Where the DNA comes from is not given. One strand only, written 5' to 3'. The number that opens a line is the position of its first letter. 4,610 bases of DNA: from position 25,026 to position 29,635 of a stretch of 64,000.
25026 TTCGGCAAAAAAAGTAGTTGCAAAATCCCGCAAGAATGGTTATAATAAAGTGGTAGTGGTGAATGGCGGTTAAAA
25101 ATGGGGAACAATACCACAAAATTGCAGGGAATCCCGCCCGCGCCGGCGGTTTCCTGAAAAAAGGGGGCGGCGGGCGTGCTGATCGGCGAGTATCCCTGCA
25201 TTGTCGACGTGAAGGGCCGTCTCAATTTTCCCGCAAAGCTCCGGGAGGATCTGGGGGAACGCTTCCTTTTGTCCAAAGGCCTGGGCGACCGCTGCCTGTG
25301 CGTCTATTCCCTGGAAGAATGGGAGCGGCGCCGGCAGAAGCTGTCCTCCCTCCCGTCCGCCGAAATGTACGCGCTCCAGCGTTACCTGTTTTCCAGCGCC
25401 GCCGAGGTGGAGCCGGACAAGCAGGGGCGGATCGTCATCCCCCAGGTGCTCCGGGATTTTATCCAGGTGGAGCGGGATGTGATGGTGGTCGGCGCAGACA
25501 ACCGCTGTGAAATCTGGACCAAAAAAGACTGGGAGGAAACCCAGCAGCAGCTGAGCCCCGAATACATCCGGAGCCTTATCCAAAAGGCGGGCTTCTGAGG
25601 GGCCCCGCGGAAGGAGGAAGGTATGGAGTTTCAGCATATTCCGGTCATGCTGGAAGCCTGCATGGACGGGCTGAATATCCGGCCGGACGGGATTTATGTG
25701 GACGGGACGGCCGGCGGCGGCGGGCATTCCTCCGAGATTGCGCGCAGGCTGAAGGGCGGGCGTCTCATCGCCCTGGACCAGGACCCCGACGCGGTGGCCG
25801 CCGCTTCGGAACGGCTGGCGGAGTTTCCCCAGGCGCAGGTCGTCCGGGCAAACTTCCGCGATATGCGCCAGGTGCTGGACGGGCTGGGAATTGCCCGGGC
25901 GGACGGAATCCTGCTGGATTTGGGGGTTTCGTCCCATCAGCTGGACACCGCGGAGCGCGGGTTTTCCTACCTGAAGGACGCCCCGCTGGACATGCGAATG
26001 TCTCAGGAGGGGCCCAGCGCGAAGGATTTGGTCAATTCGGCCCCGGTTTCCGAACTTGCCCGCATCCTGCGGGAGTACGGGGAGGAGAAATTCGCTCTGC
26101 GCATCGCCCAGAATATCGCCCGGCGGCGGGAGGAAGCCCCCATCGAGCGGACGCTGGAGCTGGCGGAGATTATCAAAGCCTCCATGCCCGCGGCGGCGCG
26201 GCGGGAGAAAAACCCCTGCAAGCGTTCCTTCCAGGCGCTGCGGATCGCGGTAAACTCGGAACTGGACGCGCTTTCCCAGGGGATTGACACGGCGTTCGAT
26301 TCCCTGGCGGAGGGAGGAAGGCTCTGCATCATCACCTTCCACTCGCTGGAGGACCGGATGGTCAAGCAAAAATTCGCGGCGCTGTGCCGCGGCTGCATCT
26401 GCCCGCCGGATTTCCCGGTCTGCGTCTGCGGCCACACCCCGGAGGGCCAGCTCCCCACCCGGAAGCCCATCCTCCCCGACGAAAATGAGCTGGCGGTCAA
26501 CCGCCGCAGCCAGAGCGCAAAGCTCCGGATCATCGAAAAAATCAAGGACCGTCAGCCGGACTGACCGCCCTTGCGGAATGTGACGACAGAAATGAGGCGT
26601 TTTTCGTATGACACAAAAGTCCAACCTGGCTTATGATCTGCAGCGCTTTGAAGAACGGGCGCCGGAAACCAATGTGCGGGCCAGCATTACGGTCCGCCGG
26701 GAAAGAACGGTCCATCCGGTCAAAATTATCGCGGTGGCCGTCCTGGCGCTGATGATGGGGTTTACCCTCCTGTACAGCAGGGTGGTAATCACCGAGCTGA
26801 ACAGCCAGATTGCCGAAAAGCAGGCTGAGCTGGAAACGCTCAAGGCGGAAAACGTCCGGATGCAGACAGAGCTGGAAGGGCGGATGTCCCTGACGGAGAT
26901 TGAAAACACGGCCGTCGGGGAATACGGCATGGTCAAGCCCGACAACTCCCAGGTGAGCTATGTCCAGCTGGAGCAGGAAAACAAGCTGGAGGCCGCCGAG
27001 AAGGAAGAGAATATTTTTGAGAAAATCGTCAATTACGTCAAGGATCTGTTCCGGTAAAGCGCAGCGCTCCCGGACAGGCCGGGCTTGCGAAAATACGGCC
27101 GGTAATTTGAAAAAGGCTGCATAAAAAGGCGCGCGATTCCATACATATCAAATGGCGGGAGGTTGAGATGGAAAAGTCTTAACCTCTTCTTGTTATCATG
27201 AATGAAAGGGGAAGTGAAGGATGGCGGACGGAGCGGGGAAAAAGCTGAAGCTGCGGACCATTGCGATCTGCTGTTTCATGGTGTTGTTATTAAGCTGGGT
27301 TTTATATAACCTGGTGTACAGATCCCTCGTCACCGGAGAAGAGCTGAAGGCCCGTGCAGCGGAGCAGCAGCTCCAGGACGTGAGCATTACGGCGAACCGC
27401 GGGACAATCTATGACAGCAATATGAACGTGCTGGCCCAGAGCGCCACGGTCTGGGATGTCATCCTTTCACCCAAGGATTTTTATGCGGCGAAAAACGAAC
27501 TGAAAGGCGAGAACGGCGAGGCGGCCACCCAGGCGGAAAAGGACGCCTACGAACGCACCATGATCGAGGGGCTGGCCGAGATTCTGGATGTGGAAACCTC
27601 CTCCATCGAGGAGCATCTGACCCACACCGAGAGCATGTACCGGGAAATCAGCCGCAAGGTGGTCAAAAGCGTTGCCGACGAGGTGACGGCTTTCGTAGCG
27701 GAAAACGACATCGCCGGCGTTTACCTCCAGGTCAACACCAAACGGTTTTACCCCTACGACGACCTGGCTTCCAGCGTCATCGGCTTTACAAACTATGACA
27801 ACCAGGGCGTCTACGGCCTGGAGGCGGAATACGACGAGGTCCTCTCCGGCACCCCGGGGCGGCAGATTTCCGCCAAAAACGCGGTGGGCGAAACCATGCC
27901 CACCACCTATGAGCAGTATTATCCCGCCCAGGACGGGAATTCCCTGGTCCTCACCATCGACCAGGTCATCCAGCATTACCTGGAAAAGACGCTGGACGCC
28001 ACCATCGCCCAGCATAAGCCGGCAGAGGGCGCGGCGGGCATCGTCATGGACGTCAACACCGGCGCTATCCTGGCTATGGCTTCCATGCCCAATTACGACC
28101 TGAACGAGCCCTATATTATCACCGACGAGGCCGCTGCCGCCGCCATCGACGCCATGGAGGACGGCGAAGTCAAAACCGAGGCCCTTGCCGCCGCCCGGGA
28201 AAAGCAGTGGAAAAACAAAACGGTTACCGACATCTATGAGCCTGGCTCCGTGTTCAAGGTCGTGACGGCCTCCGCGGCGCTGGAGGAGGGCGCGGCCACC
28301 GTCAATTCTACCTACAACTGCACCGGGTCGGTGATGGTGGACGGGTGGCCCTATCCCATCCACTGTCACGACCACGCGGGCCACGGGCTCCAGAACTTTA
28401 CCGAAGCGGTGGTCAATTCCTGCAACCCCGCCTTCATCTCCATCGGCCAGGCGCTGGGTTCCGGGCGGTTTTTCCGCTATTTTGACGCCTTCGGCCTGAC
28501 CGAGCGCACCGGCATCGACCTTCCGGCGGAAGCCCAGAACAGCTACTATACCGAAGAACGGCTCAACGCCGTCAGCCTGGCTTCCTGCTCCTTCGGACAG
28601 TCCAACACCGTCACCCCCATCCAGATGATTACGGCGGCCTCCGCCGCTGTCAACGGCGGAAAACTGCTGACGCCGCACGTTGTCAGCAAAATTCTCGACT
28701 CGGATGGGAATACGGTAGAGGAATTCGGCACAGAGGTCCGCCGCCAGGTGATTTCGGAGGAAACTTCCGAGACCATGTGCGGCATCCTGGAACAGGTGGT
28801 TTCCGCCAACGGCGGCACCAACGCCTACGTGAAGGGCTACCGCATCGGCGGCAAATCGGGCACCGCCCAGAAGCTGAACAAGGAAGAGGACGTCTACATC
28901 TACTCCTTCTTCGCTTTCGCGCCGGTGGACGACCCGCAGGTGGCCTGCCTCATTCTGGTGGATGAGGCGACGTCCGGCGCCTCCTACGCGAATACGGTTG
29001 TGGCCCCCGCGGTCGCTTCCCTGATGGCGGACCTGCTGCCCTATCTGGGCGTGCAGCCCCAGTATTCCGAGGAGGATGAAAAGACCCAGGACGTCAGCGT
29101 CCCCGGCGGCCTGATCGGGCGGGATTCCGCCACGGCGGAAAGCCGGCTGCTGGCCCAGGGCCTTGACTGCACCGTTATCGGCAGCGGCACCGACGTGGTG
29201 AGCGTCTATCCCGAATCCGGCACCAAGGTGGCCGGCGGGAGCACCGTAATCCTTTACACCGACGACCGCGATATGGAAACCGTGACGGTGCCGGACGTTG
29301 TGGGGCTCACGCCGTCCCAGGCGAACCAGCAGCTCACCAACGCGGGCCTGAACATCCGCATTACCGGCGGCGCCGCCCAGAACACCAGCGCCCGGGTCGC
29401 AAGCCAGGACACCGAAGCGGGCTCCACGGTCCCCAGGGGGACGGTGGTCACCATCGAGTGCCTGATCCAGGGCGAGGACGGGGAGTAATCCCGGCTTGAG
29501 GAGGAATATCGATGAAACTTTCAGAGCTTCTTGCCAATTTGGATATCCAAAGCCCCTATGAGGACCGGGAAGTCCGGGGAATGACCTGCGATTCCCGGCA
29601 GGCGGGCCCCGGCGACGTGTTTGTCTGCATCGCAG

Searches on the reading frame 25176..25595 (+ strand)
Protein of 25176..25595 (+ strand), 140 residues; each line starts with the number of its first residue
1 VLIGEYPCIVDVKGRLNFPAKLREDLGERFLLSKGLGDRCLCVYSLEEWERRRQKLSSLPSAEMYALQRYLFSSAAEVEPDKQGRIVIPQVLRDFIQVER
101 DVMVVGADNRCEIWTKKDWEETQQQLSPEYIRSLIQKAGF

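Call 57: search_protein_families(library=pfam, proteins=[window:25176-25595:+], max_evalue=0.00001)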
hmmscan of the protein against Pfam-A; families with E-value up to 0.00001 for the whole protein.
window:25176-25595:+ (140 aa): 1 family
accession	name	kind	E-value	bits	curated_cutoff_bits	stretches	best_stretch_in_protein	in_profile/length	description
PF02381.23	MraZ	-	6.7e-31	106.5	23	2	71-127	1-57/72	MraZ protein, putative antitoxin-like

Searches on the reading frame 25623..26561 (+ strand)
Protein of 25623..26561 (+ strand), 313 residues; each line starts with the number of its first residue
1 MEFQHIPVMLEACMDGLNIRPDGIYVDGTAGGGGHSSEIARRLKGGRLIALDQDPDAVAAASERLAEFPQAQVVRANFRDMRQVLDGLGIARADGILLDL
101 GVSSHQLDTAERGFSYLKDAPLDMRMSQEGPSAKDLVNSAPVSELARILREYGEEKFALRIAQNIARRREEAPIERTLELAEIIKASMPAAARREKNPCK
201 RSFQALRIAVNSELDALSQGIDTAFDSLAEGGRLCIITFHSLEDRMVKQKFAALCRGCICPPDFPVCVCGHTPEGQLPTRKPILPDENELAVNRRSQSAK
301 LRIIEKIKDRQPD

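Call 57: search_protein_families(library=pfam, proteins=[window:25623-26561:+], max_evalue=0.00001)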
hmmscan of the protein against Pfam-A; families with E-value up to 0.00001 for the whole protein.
window:25623-26561:+ (313 aa): 1 family
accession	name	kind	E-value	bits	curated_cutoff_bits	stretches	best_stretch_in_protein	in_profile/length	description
PF01795.25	Methyltransf_5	-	3.9e-112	375.2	27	1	2-307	1-309/309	MraW methylase family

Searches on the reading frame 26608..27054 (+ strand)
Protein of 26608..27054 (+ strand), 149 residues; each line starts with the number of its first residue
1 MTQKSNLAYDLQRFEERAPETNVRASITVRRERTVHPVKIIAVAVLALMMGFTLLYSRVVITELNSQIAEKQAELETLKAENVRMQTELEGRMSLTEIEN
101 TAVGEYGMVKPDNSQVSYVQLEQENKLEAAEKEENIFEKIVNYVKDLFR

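Call 57: search_protein_families(library=pfam, proteins=[window:26608-27054:+], max_evalue=0.00001)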
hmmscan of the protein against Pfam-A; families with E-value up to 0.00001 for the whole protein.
window:26608-27054:+ (149 aa): 1 family
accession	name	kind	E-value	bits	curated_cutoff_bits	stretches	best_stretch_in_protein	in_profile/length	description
PF04977.20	DivIC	-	5.4e-08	33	28.9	1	44-114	2-73/80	Septum formation initiator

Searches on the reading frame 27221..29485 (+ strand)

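Call 57: search_protein_families(library=pfam, proteins=[window:27221-29485:+], max_evalue=0.00001)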
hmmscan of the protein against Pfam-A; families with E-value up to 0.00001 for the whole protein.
window:27221-29485:+ (755 aa): 3 families
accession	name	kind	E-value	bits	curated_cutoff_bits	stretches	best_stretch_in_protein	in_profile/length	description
PF00905.27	Transpeptidase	-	1.6e-66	225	22.1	1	273-602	3-298/299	Penicillin binding protein transpeptidase domain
PF03793.24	PASTA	-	4.2e-21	75.1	23.2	2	688-745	1-60/64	PASTA domain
PF03717.20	PBP_dimer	-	1.9e-20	74.4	24.4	1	56-226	2-176/180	Penicillin-binding Protein dimerisation domain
